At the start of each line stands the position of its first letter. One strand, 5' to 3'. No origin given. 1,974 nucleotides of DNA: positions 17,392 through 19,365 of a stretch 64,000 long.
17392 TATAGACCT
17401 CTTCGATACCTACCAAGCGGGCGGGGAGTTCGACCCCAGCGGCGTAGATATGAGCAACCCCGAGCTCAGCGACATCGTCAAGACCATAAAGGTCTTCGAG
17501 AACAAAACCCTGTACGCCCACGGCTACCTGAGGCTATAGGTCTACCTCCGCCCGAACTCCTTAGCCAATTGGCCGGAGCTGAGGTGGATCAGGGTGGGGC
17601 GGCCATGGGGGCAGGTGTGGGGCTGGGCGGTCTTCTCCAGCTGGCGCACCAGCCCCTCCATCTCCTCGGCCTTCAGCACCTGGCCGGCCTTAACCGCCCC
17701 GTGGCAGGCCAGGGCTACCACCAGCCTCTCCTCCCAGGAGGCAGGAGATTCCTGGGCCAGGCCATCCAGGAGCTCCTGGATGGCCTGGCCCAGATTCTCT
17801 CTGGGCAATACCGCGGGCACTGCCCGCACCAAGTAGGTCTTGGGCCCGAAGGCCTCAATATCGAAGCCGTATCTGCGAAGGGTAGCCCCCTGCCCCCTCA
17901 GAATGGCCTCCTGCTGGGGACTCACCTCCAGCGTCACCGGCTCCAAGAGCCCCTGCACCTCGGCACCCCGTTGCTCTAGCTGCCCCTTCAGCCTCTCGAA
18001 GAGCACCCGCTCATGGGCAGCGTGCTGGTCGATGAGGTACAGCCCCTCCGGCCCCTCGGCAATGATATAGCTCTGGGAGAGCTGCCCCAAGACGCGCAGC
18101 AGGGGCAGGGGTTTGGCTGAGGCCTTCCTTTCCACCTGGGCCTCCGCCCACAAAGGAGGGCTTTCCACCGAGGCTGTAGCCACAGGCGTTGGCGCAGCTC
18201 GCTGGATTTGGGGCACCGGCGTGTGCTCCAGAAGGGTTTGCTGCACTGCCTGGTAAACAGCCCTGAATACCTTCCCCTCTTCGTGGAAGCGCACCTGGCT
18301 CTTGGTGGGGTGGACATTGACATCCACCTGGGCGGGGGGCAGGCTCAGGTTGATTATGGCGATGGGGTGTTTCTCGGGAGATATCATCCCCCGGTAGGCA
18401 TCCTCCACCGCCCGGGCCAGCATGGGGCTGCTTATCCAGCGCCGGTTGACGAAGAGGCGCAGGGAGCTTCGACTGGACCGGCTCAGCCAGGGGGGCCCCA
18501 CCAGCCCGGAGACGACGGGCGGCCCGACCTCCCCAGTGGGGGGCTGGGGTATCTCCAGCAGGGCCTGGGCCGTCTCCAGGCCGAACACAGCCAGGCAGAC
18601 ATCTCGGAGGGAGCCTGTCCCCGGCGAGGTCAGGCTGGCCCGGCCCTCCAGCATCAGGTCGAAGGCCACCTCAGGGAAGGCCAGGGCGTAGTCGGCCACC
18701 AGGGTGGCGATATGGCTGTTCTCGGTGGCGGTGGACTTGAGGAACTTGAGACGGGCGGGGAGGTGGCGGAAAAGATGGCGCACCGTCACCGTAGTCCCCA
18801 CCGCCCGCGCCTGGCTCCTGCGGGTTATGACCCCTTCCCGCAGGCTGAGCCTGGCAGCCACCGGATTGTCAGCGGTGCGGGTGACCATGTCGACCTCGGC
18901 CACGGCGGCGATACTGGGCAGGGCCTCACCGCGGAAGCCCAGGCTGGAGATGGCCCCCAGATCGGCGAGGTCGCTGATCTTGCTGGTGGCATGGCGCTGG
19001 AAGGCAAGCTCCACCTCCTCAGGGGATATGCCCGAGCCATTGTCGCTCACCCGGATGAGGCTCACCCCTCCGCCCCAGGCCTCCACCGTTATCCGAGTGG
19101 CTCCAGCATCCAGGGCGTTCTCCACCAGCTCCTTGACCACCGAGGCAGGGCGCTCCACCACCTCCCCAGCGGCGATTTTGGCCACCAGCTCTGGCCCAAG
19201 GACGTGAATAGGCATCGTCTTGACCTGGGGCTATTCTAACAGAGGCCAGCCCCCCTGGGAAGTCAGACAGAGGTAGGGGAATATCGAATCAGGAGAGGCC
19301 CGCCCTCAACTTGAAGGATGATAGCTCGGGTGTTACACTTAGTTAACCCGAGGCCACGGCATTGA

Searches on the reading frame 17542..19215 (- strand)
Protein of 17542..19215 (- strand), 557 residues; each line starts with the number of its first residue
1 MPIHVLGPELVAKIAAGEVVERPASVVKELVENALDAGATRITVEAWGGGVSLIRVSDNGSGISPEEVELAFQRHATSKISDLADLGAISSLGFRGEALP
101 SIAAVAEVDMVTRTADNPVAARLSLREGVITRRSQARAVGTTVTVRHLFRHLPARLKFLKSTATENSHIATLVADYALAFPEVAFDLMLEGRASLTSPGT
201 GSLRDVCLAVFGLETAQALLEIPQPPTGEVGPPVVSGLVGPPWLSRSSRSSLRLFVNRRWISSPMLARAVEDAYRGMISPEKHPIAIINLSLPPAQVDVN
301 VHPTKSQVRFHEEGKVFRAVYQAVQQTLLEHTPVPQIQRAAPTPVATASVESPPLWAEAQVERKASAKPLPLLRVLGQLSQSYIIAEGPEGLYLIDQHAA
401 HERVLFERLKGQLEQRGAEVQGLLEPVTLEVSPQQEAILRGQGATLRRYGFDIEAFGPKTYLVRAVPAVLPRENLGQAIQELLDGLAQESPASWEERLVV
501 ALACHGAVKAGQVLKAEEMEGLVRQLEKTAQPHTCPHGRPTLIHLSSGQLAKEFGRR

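Call 36: search_protein_families(library=pfam, proteins=[window:17542-19215:-], max_evalue=0.00001)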
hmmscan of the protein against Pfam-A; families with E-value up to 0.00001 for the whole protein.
window:17542-19215:- (557 aa): 4 families
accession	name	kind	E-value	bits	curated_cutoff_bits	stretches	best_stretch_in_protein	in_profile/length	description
PF08676.16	MutL_C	-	1.1e-41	142.3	25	1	376-513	1-141/142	MutL C terminal dimerisation domain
PF01119.25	DNA_mis_repair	-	1.9e-31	108.6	26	1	209-328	3-118/119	DNA mismatch repair protein, C-terminal domain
PF13589.12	HATPase_c_3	-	1.7e-10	41.5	25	1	24-125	4-105/137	Histidine kinase-, DNA gyrase B-, and HSP90-like ATPase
PF02518.31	HATPase_c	-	8.9e-10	39.4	26.4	1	21-81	4-64/111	Histidine kinase-, DNA gyrase B-, and HSP90-like ATPase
